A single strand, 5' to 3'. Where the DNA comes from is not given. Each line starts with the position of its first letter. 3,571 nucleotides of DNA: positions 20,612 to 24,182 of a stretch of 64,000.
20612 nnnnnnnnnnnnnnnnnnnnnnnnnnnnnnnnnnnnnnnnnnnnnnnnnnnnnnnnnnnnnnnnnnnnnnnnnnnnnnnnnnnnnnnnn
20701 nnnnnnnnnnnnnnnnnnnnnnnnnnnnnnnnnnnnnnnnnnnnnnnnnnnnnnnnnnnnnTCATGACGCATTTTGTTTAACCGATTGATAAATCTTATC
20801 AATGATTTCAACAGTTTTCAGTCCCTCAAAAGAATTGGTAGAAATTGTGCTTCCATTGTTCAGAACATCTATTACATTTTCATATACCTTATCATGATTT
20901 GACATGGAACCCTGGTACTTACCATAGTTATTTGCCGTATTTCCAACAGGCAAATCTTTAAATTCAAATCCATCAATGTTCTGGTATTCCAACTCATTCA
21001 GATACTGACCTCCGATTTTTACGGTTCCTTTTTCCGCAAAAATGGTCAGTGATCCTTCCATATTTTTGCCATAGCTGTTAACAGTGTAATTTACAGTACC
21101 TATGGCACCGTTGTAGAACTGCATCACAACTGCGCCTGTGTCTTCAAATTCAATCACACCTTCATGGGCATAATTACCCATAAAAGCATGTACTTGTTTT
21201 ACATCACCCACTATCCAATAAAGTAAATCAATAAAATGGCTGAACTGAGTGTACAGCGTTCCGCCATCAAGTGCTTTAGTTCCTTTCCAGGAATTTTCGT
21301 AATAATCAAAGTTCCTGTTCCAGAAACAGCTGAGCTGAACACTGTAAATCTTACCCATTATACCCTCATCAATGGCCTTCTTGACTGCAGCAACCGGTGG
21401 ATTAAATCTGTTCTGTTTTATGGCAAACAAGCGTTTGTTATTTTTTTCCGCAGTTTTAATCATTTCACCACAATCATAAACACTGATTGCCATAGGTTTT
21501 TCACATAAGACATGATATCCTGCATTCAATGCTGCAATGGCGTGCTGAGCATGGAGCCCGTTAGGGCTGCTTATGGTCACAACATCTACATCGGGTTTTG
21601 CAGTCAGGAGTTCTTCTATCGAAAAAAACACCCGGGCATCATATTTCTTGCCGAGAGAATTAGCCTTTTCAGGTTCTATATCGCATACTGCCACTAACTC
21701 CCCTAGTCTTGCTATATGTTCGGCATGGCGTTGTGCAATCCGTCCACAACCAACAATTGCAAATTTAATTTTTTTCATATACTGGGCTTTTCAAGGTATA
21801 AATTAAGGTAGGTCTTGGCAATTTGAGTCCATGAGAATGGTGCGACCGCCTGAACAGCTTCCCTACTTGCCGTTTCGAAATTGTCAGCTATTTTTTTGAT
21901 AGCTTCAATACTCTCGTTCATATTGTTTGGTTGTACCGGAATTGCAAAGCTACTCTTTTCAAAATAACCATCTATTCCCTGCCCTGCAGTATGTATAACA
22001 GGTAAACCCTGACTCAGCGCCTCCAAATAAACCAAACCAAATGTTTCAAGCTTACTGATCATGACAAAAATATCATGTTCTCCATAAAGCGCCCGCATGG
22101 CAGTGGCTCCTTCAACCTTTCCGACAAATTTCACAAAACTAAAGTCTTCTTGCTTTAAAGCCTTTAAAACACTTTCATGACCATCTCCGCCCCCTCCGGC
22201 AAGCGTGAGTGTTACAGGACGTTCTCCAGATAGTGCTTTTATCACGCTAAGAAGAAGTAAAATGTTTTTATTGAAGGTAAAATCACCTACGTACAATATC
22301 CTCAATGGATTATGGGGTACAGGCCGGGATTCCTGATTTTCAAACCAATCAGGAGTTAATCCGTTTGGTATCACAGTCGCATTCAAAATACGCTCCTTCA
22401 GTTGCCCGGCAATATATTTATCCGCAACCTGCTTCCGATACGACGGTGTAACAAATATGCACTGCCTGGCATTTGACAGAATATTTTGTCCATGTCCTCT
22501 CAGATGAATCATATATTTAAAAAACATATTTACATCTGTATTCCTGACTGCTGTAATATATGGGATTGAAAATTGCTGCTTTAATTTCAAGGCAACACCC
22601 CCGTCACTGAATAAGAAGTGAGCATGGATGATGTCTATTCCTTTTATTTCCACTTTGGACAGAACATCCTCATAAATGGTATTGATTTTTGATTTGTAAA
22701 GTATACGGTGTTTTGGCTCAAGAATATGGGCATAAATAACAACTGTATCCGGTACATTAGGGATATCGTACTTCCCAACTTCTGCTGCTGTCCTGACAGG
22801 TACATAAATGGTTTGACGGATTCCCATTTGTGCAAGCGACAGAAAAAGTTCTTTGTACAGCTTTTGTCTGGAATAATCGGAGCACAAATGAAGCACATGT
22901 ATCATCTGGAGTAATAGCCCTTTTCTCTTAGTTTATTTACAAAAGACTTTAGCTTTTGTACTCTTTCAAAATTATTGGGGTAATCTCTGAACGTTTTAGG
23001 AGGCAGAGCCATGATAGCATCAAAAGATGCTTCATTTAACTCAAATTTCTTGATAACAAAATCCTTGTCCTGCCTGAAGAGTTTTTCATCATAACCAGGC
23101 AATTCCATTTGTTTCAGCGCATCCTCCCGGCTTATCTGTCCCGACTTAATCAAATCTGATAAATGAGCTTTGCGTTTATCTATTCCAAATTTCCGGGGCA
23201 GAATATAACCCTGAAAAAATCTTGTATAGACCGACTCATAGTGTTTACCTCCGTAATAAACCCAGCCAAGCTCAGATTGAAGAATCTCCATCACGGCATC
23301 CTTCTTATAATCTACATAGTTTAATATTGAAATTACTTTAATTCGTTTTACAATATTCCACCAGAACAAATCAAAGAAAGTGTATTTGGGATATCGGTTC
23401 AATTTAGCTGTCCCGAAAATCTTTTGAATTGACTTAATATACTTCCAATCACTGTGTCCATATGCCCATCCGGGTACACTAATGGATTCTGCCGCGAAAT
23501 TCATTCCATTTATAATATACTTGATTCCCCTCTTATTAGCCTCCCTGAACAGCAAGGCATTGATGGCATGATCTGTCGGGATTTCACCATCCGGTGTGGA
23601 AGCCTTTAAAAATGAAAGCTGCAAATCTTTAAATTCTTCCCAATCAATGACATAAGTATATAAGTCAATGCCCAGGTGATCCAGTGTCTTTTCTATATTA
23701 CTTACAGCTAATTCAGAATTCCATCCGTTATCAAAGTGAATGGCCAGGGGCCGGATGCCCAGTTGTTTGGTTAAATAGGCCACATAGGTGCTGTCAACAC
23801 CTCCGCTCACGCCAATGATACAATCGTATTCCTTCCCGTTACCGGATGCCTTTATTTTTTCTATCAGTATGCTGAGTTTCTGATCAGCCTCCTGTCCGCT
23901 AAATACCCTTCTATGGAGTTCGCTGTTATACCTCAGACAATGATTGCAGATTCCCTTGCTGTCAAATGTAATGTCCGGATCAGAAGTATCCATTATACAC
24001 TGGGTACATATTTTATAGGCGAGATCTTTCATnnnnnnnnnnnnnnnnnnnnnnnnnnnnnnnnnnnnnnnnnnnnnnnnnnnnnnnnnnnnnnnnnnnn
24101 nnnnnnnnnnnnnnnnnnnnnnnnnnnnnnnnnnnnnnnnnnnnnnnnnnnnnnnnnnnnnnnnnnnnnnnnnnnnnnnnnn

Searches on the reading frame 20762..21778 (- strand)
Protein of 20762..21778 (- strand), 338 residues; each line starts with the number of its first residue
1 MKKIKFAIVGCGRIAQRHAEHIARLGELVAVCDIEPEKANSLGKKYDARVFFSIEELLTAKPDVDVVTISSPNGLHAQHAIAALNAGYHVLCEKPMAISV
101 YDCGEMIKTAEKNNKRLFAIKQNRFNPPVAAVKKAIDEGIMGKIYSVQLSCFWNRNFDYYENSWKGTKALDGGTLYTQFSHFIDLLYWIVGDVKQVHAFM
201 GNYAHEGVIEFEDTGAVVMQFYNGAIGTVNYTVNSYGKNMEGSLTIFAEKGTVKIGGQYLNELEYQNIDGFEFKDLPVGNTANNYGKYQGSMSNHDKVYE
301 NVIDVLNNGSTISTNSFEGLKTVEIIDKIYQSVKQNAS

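Call 7: search_protein_families(library=pfam, proteins=[window:20762-21778:-])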
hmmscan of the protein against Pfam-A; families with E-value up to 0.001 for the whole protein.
window:20762-21778:- (338 aa): 6 families
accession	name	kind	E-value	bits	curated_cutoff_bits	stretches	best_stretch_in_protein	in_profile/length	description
PF01408.29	GFO_IDH_MocA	-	1.1e-30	107.2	24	1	4-118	1-117/120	Oxidoreductase family, NAD-binding Rossmann fold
PF22725.1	GFO_IDH_MocA_C3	-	9.6e-27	93.9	27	1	130-253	2-123/124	GFO/IDH/MocA C-terminal domain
PF02894.22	GFO_IDH_MocA_C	-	1.2e-25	91.1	22.9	1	133-336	1-213/218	Oxidoreductase family, C-terminal alpha/beta domain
PF03447.22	NAD_binding_3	-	1e-05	26.6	24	1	10-118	1-114/116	Homoserine dehydrogenase, NAD binding domain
PF22685.1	Gal80p_C-like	-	5e-05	24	29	1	127-206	1-84/152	Gal80p, C-terminal domain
PF03807.23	F420_oxidored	-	0.00037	21.5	21.6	0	5-69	1-67/94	NADP oxidoreductase coenzyme F420-dependent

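Call 61: search_protein_families(library=ncbifam, proteins=[window:20762-21778:-], max_evalue=1e-10)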
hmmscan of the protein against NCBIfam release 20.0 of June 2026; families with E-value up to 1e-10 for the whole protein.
window:20762-21778:- (338 aa): 7 families
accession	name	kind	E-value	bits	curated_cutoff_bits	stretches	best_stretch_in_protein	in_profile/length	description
TIGR04380.1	myo_inos_iolG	equivalog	2.5e-40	138.4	355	1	3-336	1-326/330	inositol 2-dehydrogenase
NF040723.1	UDP-GlcNAcDh_Arch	equivalog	7e-34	117.7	450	1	5-253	2-235/302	UDP-N-acetylglucosamine 3-dehydrogenase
NF052479.1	LevoglcsnDh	equivalog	1.1e-29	103.3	650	1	29-206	39-218/386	levoglucosan dehydrogenase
NF052679.1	InsChiInosDhIolG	equivalog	1.2e-23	83.7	540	1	4-255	3-250/343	bifunctional inositol 2-dehydrogenase/D-chiro-inositol 1-dehydrogenase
NF041392.1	XylDh_Gfo6_Halo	equivalog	4.9e-17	61.8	350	1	3-336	16-345/350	D-xylose 1-dehydrogenase Gfo6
NF008607.0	PRK11579.1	subfamily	6e-15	55.1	330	1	3-196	4-195/346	oxidoreductase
NF058561.1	BT_2158_fam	equivalog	1.6e-12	46.7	750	1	3-155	35-186/487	glycoside 3-dehydrogenase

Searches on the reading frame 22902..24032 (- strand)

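Call 7: search_protein_families(library=pfam, proteins=[window:22902-24032:-])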
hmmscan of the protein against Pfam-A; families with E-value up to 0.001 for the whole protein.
window:22902-24032:- (376 aa): 3 families
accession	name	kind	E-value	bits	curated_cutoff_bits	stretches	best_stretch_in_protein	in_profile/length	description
PF00733.27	Asn_synthase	-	0.00015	22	21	1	75-176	24-125/354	Asparagine synthase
PF06508.19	QueC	-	0.00025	21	22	1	71-142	2-71/210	Queuosine biosynthesis protein QueC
PF02540.23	NAD_synthase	-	0.00036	20.2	21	1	70-129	20-81/242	NAD synthase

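Call 19: search_protein_families(library=ncbifam, proteins=[window:22902-24032:-], max_evalue=1)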
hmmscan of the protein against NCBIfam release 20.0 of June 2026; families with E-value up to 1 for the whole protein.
window:22902-24032:- (376 aa): 17 families
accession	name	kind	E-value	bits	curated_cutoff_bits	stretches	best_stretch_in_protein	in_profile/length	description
TIGR03573.1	WbuX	subfamily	8.5e-91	304.9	203.2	1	7-341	2-343/344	N-acetyl sugar amidotransferase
NF010587.0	PRK13980.1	equivalog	3.1e-05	23.3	255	1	49-129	11-94/267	NAD+ synthase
TIGR00884.1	guaA_Cterm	equivalog_domain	4.3e-05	23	338.75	1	57-126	7-76/310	glutamine-hydrolyzing GMP synthase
TIGR02432.1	lysidine_TilS_N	equivalog_domain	7.2e-05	22.8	93.6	1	71-136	2-73/189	tRNA lysidine(34) synthetase TilS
TIGR00268.2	TIGR00268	equivalog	0.00042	19.7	150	1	70-179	15-121/259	ATP-dependent sacrificial sulfur transferase LarE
TIGR00364.1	TIGR00364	equivalog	0.00075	19.1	150.3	1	71-143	1-71/201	7-cyano-7-deazaguanine synthase QueC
NF001138.1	PRK00143.1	equivalog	0.0013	17.8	284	1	72-126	3-65/345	tRNA 2-thiouridine(34) synthase MnmA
TIGR00552.1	nadE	equivalog_domain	0.0032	16.7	63.65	1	70-93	24-47/251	NAD(+) synthase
TIGR01536.1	asn_synth_AEB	equivalog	0.0033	16.5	267.1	1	75-137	259-323/517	asparagine synthase (glutamine-hydrolyzing)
NF000848.1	PRK00074.1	equivalog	0.0057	15.3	400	1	56-124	203-272/512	glutamine-hydrolyzing GMP synthase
NF006222.0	PRK08349.1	subfamily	0.0091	15.9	251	1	75-130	7-64/198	hypothetical protein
NF049949.1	tRNAsynTtuAPyrococ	equivalog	0.012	14.7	450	1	67-179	46-157/292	tRNA-5-methyluridine(54) 2-sulfurtransferase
TIGR00342.1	TIGR00342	equivalog_domain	0.029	13.5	264.5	1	74-134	178-243/373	tRNA uracil 4-sulfurtransferase ThiI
NF010588.0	PRK13981.1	equivalog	0.054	11.9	479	1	70-129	287-348/546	NAD+ synthase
NF001979.1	PRK00768.1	equivalog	0.077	12.5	250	1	45-89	17-58/266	NAD(+) synthase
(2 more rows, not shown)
